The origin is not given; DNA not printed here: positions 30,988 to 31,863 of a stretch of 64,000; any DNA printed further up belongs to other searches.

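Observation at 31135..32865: Divergent ATP-sulfurylase-fold protein with an unknown 180-aa tail in the aroH slot of the aro-trp supraoperon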

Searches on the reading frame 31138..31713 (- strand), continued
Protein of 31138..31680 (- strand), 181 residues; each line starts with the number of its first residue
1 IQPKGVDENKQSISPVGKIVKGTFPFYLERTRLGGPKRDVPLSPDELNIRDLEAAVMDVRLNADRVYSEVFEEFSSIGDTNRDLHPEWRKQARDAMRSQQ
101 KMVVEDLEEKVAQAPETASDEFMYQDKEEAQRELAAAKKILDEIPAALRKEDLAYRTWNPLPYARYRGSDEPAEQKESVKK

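Call 49: search_protein_families(library=ncbifam, proteins=[L083:5973-7679:+, L083:7687-8004:+, L083:9879-10739:+, L083:10732-11610:+, L083:11607-12674:+, L089:2445-3500:+, L089:3786-5117:+], max_evalue=0.00001)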
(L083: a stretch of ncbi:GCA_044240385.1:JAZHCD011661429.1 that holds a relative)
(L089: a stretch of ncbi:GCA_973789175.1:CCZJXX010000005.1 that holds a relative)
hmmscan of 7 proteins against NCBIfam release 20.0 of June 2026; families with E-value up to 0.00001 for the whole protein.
L083:5973-7679:+ (568 aa): 32 families (the best 25 are shown)
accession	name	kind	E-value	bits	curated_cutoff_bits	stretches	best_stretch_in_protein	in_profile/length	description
NF005331.0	PRK06854.1-2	equivalog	8.8e-225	747.4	557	1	4-555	7-550/563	adenylyl-sulfate reductase subunit alpha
TIGR02061.1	aprA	equivalog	7.1e-138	460.8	641.75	1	8-561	1-616/616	adenylyl-sulfate reductase subunit alpha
NF006131.0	PRK08275.1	equivalog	8.1e-114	381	587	1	4-560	8-555/577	fumarate reductase/succinate dehydrogenase flavoprotein subunit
NF010374.0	PRK13800.1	equivalog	3.4e-73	247.3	1196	1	3-563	10-564/898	fumarate reductase/succinate dehydrogenase flavoprotein subunit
NF004724.0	PRK06069.1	subfamily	8.9e-53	179.3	826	1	4-541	3-550/577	succinate dehydrogenase/fumarate reductase flavoprotein subunit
NF004900.0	PRK06263.1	equivalog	1.1e-50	172.8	718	1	4-544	5-537/546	fumarate reductase (CoM/CoB) subunit TfrA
TIGR01812.1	sdhA_frdA_Gneg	subfamily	2.9e-48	164.7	567.3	1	8-539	1-539/568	succinate dehydrogenase or fumarate reductase, flavoprotein subunit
TIGR01816.1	sdhA_forward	equivalog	1.6e-35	122.3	727.35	1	131-549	142-559/584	succinate dehydrogenase flavoprotein subunit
NF005037.0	PRK06452.1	equivalog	3.6e-35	121.6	862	1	5-542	4-540/566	succinate dehydrogenase flavoprotein subunit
TIGR01176.1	fum_red_Fp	equivalog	1.4e-34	119.7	932.7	2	6-229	3-226/580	fumarate reductase (quinol) flavoprotein subunit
NF004613.0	PRK05945.1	equivalog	9.4e-34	116.9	824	1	6-547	3-554/575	succinate dehydrogenase/fumarate reductase flavoprotein subunit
NF006686.0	PRK09231.1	equivalog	1.3e-33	116.4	854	2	4-229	3-228/598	fumarate reductase (quinol) flavoprotein subunit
NF005866.0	PRK07803.1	equivalog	1.2e-29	103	819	2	326-560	369-601/631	fumarate reductase/succinate dehydrogenase flavoprotein subunit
NF042982.1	MFR_Fp_SdhA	equivalog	4e-29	101.5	1100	1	7-538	48-583/612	8-methylmenaquinol:fumarate reductase flavoprotein subunit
NF005867.0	PRK07804.1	equivalog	5.8e-29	100.7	639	1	4-552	16-539/548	L-aspartate oxidase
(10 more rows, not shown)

L083:7687-8004:+ (105 aa): 9 families
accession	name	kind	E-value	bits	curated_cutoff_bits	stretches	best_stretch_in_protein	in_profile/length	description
TIGR02060.1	aprB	equivalog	3.6e-25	88.4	135.65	1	3-99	4-100/132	adenylyl-sulfate reductase subunit beta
NF043039.1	HgcAB_like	equivalog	1.5e-11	44.5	285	1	2-61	295-349/350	HgcAB-like fusion protein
NF040864.1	HgcB_ferredoxin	equivalog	1e-09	38.1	99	1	4-62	11-62/93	mercury methylation ferredoxin HgcB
NF045874.1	Vhu_polyferre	exception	3e-09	36.1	600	1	3-65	192-247/381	F420-non-reducing hydrogenase associated-polyferredoxin VhuB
NF006221.0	PRK08348.1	subfamily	7.2e-08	32.2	124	1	2-63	39-94/136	NADH-plastoquinone oxidoreductase subunit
NF041715.1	arsenate_red_ArrB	equivalog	1.3e-06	28.2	450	0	10-63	55-106/233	arsenate respiratory reductase iron-sulfur subunit ArrB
NF009945.0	PRK13409.1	equivalog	4.5e-06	25.6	469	1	3-62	6-67/592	ribosome biogenesis/translation initiation ATPase RLI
NF038196.1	ferrodoxin_EFR1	subfamily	6.2e-06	26.4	75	1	4-62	182-230/242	EFR1 family ferrodoxin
NF045490.1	FdxA_Protbact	equivalog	9.9e-06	25.8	135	0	3-62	3-56/104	ferredoxin FdxA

L083:9879-10739:+ (286 aa): 29 families (the best 25 are shown)
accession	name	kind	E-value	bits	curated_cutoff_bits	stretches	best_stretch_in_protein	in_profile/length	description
TIGR02912.1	sulfite_red_C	equivalog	1.2e-40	139.5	324.1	1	7-277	16-298/314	sulfite reductase subunit C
TIGR02066.1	dsrB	equivalog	5.1e-26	91.5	341.5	1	14-274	31-310/341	dissimilatory-type sulfite reductase subunit beta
TIGR02064.1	dsrA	equivalog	2.7e-22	79.2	392.85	1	14-275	82-366/402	dissimilatory-type sulfite reductase subunit alpha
TIGR02374.1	nitri_red_nirB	equivalog_domain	4.2e-18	65.1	578.35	1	8-145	555-692/794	nitrite reductase large subunit NirB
NF007126.0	PRK09567.1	equivalog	5.6e-18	64.4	523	1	4-145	365-507/595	NirA family protein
NF004541.0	PRK05888.2-2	equivalog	1.9e-13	50.6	217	1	149-206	56-113/168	NADH-quinone oxidoreductase subunit NuoI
NF007125.0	PRK09566.1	equivalog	9.3e-13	47.4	594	1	4-146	312-455/513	ferredoxin--nitrite reductase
TIGR02435.1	CobG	equivalog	3.9e-11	42.5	234.8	1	4-147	246-385/388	precorrin-3B synthase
NF010029.0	PRK13504.1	equivalog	3.2e-10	39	457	1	13-148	361-504/575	NADPH-dependent assimilatory sulfite reductase hemoprotein subunit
NF040864.1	HgcB_ferredoxin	equivalog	1e-09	38.1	99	1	153-212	13-70/93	mercury methylation ferredoxin HgcB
NF040684.1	PorD_Arch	equivalog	2.9e-09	36.9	120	1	147-207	25-82/85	pyruvate synthase subunit PorD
NF058577.1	FdxA_fam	equivalog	8.7e-09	35.4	65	1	152-203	5-52/52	4Fe-4S ferredoxin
TIGR02179.1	PorD_KorD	subfamily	1.7e-08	34.4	60.05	1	146-206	17-74/78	2-oxoacid:acceptor oxidoreductase, delta subunit, pyruvate/2-ketoisovalerate family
NF009053.0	PRK12387.1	subfamily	1.3e-07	31.5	204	1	146-205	30-91/180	formate hydrogenlyase complex iron-sulfur subunit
TIGR04105.1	FeFe_hydrog_B1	subfamily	1.8e-07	30.2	450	1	146-206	134-207/462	monomeric [FeFe] hydrogenase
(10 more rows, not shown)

L083:10732-11610:+ (292 aa): 26 families (the best 25 are shown)
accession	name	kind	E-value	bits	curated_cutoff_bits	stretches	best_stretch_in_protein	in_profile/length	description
TIGR02912.1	sulfite_red_C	equivalog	4e-36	124.6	324.1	1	18-290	20-299/314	sulfite reductase subunit C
TIGR02066.1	dsrB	equivalog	2.7e-28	99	341.5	1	12-285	24-309/341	dissimilatory-type sulfite reductase subunit beta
TIGR02064.1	dsrA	equivalog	1.9e-25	89.5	392.85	1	15-283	78-362/402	dissimilatory-type sulfite reductase subunit alpha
TIGR02374.1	nitri_red_nirB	equivalog_domain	3.6e-24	85.2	578.35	2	11-151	551-692/794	nitrite reductase large subunit NirB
NF007126.0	PRK09567.1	equivalog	3.2e-19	68.5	523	1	8-177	364-534/595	NirA family protein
NF007125.0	PRK09566.1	equivalog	4.7e-16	58.3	594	1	5-177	308-479/513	ferredoxin--nitrite reductase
NF011565.0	PRK14989.1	subfamily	8.1e-13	47.3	883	1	11-151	556-697/847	nitrite reductase large subunit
NF040612.1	F420_dehyd_FpoI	exception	7.8e-10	38.7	180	1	159-219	41-102/135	F420H2 dehydrogenase subunit FpoI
TIGR02435.1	CobG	equivalog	8.3e-10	38.2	234.8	1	9-152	246-384/388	precorrin-3B synthase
TIGR01971.1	NuoI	subfamily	2e-09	37.1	113.05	1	159-218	41-100/121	NADH-quinone oxidoreductase, chain I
NF004541.0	PRK05888.2-2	equivalog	1.1e-08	35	217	1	156-218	57-113/168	NADH-quinone oxidoreductase subunit NuoI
TIGR02179.1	PorD_KorD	subfamily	1.7e-08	34.4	60.05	1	153-218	18-74/78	2-oxoacid:acceptor oxidoreductase, delta subunit, pyruvate/2-ketoisovalerate family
NF004543.0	PRK05888.2-5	equivalog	2e-08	34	243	1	160-221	59-120/217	NADH-quinone oxidoreductase subunit NuoI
NF040684.1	PorD_Arch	equivalog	4.1e-08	33.2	120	1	150-218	22-81/85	pyruvate synthase subunit PorD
NF004537.0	PRK05888.1-3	equivalog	1.4e-07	31.2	163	1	160-217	68-131/204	NADH-quinone oxidoreductase subunit NuoI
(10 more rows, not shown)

L083:11607-12674:+ (355 aa): 4 families
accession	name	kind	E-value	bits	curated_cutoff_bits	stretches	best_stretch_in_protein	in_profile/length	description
NF006807.0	PRK09325.1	subfamily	4.6e-64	216.2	269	1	78-347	3-280/283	coenzyme F420-reducing hydrogenase subunit beta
TIGR03289.1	frhB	equivalog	1.1e-59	201.8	331.5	1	79-340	1-267/275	coenzyme F420 hydrogenase subunit beta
NF006808.0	PRK09326.1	equivalog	1.2e-35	123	444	1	9-318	7-304/341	F420H2 dehydrogenase subunit F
NF040616.1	F420_dehyd_FpoF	exception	2.5e-33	115.5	475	1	9-318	6-303/337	F420H2 dehydrogenase subunit FpoF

L089:2445-3500:+ (351 aa): 19 families
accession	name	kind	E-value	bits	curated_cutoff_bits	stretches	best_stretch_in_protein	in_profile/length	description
NF009123.0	PRK12475.1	subfamily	2.5e-113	378.8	510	1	13-350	3-338/338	MoeB/ThiF family adenylyltransferase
TIGR02356.1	adenyl_thiF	equivalog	1.9e-68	229.8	275.25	1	14-218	1-203/203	thiazole biosynthesis adenylyltransferase ThiF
NF006444.0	PRK08762.1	equivalog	4.8e-63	213.1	449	1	13-259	126-370/387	molybdopterin-synthase adenylyltransferase MoeB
NF047750.1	SAMPActivE1UbaA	equivalog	6.6e-60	202.7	450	1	11-266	9-258/270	SAMP-activating enzyme E1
NF005902.0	PRK07878.1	equivalog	7.9e-51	173.2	647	1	12-244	20-254/392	adenylyltransferase/sulfurtransferase MoeZ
NF004281.0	PRK05690.1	subfamily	2e-48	164.8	266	1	11-256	9-248/250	molybdopterin-synthase adenylyltransferase MoeB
NF005646.0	PRK07411.1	equivalog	2.6e-47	161.8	633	1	11-251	15-253/390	molybdopterin-synthase adenylyltransferase MoeB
NF006204.0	PRK08328.1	equivalog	1.1e-45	156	339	1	11-235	6-222/231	hypothetical protein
NF004111.0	PRK05600.1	equivalog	2.5e-45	155.2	437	1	10-255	17-263/371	ThiF family adenylyltransferase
TIGR02355.1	moeB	equivalog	1.4e-34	119.6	376.55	1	12-256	2-240/240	molybdopterin-synthase adenylyltransferase MoeB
NF006395.0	PRK08644.1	equivalog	1.1e-20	74.2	159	1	17-149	13-142/215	sulfur carrier protein ThiS adenylyltransferase ThiF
NF006077.0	PRK08223.1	equivalog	1.1e-16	60.7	266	1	25-162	19-156/296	hypothetical protein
NF058523.1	6A-MBL_cap2_3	equivalog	3.8e-16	58.8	320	1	33-134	297-399/665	anti-phage 6A-MBL system cap2_3 protein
TIGR02354.1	thiF_fam2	equivalog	4.2e-15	56.2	152.2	1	25-145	12-130/200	thiamine biosynthesis protein ThiF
NF011424.0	PRK14851.1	subfamily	1.7e-11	42.9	1170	1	24-169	33-177/679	hypothetical protein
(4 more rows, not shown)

L089:3786-5117:+ (443 aa): 30 families (the best 25 are shown)
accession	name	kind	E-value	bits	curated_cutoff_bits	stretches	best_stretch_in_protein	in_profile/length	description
NF006050.0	PRK08197.1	equivalog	6.9e-85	285.2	303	1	1-389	3-392/406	threonine synthase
TIGR00260.1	thrC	equivalog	1.9e-79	267.3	167.1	1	56-383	1-340/340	threonine synthase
NF004170.0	PRK05638.1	equivalog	9.2e-56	189.2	421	1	7-382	2-359/442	threonine synthase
NF005035.0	PRK06450.1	equivalog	7.7e-35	120.3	301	1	8-381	5-337/338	threonine synthase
NF004996.0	PRK06381.1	equivalog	3.1e-32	111.9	266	1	76-377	14-317/319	threonine synthase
NF006205.0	PRK08329.1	equivalog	3.6e-29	101.8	358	1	7-381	2-346/347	threonine synthase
TIGR01127.1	ilvA_1Cterm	equivalog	1.9e-20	73.2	378.75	1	78-355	1-265/380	threonine ammonia-lyase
TIGR03844.1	cysteate_syn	equivalog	4.5e-18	65.2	324.9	1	7-383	3-384/398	cysteate synthase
NF005292.0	PRK06815.1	equivalog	5.1e-16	58.6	371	1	74-374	18-305/320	threonine/serine dehydratase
NF006455.0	PRK08813.1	equivalog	1.6e-15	57.3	489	1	105-407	59-340/374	threonine dehydratase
NF005680.0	PRK07476.1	equivalog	2.2e-15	56.4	413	1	74-382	20-314/326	hydroxyectoine utilization dehydratase EutB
NF005600.0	PRK07334.1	equivalog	8e-15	54.3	496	1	74-380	25-313/408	threonine ammonia-lyase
NF006390.0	PRK08639.1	equivalog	1.5e-12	47.3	421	1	77-376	25-312/418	threonine ammonia-lyase IlvA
NF009130.0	PRK12483.1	subfamily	3.5e-12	45.7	801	1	78-370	38-318/521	threonine ammonia-lyase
NF005454.0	PRK07048.1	equivalog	3.6e-12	46.1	452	1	131-361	78-296/324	threo-3-hydroxy-L-aspartate ammonia-lyase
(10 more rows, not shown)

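Call 50: fold_search(model_id=the predicted structure, library=pdb)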
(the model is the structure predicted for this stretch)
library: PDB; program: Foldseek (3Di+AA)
matches with E <= 10: 25; with E <= 0.001: 0
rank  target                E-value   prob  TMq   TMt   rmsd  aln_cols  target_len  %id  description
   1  9ihq_1                2.2e+00  0.07  0.17  0.19  20.6       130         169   15  Closed state with NUQM and without flavoprotein (classification state 2) of Pichia pastoris mitochondrial complex I in (released 2025-10-15)
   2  9lws_B                2.4e+00  0.05  0.18  0.16  17.3       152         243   14  Cryo-EM structure of PI3Kalpha H1047R in complex with compound UCL-TRO-1938 (released 2025-10-15)
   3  9cpc_3G               4.4e+00  0.04  0.18  0.21   9.5       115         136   18  Atomic model of porcine brain ventricles cilia doublet microtubule (48-nm periodicity) (released 2024-10-23)
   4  5xy3_h                5.4e+00  0.03  0.13  0.20  17.0       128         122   12  Large subunit of Trichomonas vaginalis ribosome (released 2017-08-30)
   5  2vry                  5.7e+00  0.02  0.17  0.21  27.2       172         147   20  Mouse Neuroglobin with heme iron in the reduced ferrous state (released 2008-05-06)
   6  9efi_A                6.1e+00  0.18  0.24  0.07   6.5        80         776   15  VIP3Cb1 Protoxin Structure (released 2025-06-18)
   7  3etw                  6.1e+00  0.08  0.21  0.32   7.3        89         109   11  Crystal Structure of bacterial adhesin FadA (released 2008-12-02)
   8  8to0_I                6.1e+00  0.04  0.19  0.17   7.7        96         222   20  48-nm repeating structure of doublets from mouse sperm flagella (released 2023-11-01)
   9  8p52                  6.1e+00  0.03  0.22  0.02  21.6       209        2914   15  Photorhabdus luminescens Makes caterpillars floppy (Mcf) toxin (released 2023-11-01)
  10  3ety                  6.5e+00  0.08  0.22  0.35   7.5        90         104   12  Crystal structure of bacterial adhesin FadA L14A mutant (released 2008-12-02)
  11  4e2h_A                6.5e+00  0.03  0.16  0.15  11.6       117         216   11  Crystal structure of the periplasmic domain of Shigella flexneri WzzB (released 2012-03-28)
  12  7ung_h                7.3e+00  0.05  0.26  0.33  24.6       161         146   17  48-nm repeat of the human respiratory doublet microtubule (released 2022-10-05)
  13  8glv_AW               7.8e+00  0.02  0.16  0.10  17.1       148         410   20  96-nm repeat unit of doublet microtubules from Chlamydomonas reinhardtii flagella (released 2023-05-31)
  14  9lwq_B                7.8e+00  0.02  0.18  0.16  17.4       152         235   16  Cryo-EM structure of PI3Kalpha in complex with compound UCL-TRO-1938 (released 2025-10-01)
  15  9rve_D                8.3e+00  0.11  0.24  0.38  13.4        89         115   15  Structure of human 1918 influenza A polymerase heterotrimer in complex with 1918 NEP. (released 2025-12-24)
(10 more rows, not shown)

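Call 55: find_related_loci(query=A3, collection=metagenome_contigs, flank=8000)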
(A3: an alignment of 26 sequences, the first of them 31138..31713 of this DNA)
Query A3 (192 aa) in metagenome_contigs; peptide patterns used: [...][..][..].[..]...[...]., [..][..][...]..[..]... (x = any residue, [..] = any of these).
345 stretches matched a pattern; 174 encode a relative of the query (tblastn E <= 1e-3); the best 80 are kept; 80 distinct loci.
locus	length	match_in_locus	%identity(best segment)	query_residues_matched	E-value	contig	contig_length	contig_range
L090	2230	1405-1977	91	1-191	5e-123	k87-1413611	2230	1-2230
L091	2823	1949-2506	73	1-186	2e-94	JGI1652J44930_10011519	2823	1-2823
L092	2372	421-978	73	1-186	2e-95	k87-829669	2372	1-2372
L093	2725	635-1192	68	1-186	8e-89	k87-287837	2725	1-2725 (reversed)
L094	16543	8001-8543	69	1-181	6e-86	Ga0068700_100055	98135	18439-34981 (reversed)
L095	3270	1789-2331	69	1-181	8e-87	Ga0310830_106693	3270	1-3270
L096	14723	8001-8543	70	1-181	6e-86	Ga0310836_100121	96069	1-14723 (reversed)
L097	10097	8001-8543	69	1-181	6e-86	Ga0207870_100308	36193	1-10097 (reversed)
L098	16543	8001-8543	69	1-181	6e-86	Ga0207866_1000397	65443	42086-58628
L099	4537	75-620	70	1-182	8e-85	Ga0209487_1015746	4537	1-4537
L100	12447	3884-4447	69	1-188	2e-84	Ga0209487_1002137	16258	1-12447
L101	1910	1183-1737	68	1-185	5e-88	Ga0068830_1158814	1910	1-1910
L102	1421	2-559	67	3-188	7e-90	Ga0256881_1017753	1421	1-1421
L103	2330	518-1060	67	1-181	5e-86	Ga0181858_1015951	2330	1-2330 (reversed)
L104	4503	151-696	69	1-182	7e-83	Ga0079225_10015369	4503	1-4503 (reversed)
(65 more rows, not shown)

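Call 59: find_encoding_contigs(protein=P0238, flank=6000, max_places=1)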
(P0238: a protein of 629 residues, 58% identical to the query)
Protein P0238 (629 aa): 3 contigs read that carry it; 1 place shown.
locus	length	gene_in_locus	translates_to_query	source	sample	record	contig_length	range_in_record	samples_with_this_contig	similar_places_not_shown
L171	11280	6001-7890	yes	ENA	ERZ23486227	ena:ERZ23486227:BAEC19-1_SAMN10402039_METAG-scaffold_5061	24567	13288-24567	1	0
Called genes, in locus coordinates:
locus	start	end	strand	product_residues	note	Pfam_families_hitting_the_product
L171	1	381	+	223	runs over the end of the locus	PF00696:AA_kinase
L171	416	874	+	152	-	PF24034:DUF7343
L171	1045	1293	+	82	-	-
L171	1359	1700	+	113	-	PF09851:SHOCT (weak)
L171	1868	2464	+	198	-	PF21827:New_glue (weak), PF00034:Cytochrom_C, PF13442:Cytochrome_CBB3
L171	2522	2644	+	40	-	-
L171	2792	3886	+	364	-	PF04422:FrhB_FdhB_N, PF04432:FrhB_FdhB_C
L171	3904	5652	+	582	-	PF00890:FAD_binding_2, PF01266:DAO (faint), PF03486:HI0933_like (weak), PF07992:Pyr_redox_2 (weak), PF12831:FAD_oxidored (faint), PF02910:Succ_DH_flav_C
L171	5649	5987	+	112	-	PF00037:Fer4 (faint), PF12837:Fer4_6 (faint), PF13237:Fer4_10 (faint), PF12800:Fer4_4 (faint), PF12838:Fer4_7, PF13187:Fer4_9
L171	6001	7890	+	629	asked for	PF14306:PUA_2, PF01747:ATP-sulfurylase, PF01206:TusA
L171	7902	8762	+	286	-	PF03460:NIR_SIR_ferr, PF01077:NIR_SIR, PF14697:Fer4_21 (weak), PF00037:Fer4 (weak), PF13237:Fer4_10, PF12838:Fer4_7, PF13187:Fer4_9, PF00037:Fer4, +3 more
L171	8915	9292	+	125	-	PF13473:Cupredoxin_1 (weak), PF00116:COX2 (weak)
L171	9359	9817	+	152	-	PF13473:Cupredoxin_1 (weak)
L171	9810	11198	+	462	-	-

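Call 60: find_encoding_contigs(protein=P0229, flank=6000, max_places=1)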
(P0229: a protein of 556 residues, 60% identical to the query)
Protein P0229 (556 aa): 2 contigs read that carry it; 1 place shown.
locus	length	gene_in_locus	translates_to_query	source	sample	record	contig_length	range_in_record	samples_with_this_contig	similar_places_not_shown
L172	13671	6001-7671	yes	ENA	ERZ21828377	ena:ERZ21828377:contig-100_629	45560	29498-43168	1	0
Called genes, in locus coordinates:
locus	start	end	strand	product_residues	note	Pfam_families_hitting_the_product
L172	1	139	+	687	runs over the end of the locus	PF03483:B3_4, PF03484:B5, PF17759:tRNA_synthFbeta, PF03147:FDX-ACB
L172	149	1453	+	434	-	PF05496:RuvB_N, PF01078:Mg_chelatase (faint), PF13191:AAA_16 (faint), PF00004:AAA, PF07728:AAA_5 (weak), PF13173:AAA_14 (weak), PF16193:AAA_assoc_2, PF12002:MgsA_C, +1 more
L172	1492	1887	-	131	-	PF01850:PIN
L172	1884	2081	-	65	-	PF09957:VapB_antitoxin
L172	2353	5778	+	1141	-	PF00583:Acetyltransf_1, PF13508:Acetyltransf_7, PF13673:Acetyltransf_10, PF08445:FR47 (weak)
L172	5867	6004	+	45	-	-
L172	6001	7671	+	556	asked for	PF14306:PUA_2, PF01747:ATP-sulfurylase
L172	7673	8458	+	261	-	PF01925:TauE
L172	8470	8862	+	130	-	PF14464:Prok-JAB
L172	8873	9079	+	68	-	PF02597:ThiS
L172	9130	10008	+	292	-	PF00291:PALP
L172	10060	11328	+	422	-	PF00291:PALP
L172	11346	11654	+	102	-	PF02597:ThiS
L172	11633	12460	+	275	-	PF00899:ThiF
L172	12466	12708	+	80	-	PF09383:NIL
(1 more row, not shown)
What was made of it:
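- tauE-JAB-thiS-PALP-PALP-thiS-thiF (call 60)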

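Call 61: find_encoding_contigs(protein=P0247, flank=6000, max_places=1)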
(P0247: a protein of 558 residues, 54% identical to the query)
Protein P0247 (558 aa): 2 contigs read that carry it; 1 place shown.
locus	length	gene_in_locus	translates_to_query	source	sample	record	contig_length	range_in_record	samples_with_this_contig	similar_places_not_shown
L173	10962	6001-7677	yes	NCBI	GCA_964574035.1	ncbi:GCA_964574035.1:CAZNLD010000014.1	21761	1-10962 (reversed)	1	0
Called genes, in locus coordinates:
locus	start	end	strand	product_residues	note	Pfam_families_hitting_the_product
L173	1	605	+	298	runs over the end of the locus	PF00551:Formyl_trans_N, PF02911:Formyl_trans_C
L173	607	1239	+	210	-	PF02585:PIG-L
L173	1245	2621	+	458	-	PF00535:Glycos_transf_2, PF10111:Glyco_tranf_2_2, PF13641:Glyco_tranf_2_3, PF02348:CTP_transf_3, PF12804:NTP_transf_3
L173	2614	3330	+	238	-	PF02348:CTP_transf_3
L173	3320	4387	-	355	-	PF03102:NeuB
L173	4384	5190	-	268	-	PF01978:TrmB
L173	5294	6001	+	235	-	PF01507:PAPS_reduct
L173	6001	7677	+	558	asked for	PF14306:PUA_2, PF01747:ATP-sulfurylase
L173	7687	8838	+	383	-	PF01370:Epimerase, PF16363:GDP_Man_Dehyd, PF02719:Polysacc_synt_2 (faint)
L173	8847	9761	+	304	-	PF01073:3Beta_HSD, PF01370:Epimerase, PF02719:Polysacc_synt_2, PF04321:RmlD_sub_bind, PF05368:NmrA, PF13460:NAD_binding_10, PF16363:GDP_Man_Dehyd, PF07993:NAD_binding_4, +1 more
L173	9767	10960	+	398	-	?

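Call 72: search_solved_structures(query=A3, max_evalue=10)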
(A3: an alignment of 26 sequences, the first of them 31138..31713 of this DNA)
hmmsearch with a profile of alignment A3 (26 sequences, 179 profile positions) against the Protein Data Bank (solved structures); distinct sequences matched with E-value up to 10: 10.
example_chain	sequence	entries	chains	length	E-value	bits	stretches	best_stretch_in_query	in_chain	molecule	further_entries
2nyy_A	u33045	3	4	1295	0.13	15.5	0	38-89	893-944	Botulinum neurotoxin type A | PROTEIN (BOTULINUM NEUROTOXIN TYPE A)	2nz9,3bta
3v0a_A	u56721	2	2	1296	0.13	15.5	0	38-89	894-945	BoNT/A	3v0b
9arl_A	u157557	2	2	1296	0.13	15.5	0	38-89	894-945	Botulinum neurotoxin type A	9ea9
9ney_A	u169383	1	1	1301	0.14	15.5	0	38-89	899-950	Botulinum neurotoxin type A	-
9gkq_A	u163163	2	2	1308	0.14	15.4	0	38-89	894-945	Botulinum neurotoxin type A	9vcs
3v0c_A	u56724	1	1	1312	0.14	15.4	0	38-89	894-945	BoNT/A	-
9f25_A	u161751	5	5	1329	0.15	15.4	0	38-89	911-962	Botulinum neurotoxin type A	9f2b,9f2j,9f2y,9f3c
6ne6_A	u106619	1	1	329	0.16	15.2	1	76-148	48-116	G-protein alpha subunit Galpha7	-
4eo0_A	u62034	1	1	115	0.32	14.3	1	48-85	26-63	Attachment protein G3P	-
9y3p_A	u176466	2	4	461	1.7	11.9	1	128-175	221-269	Translation initiation factor eIF2B subunit epsilon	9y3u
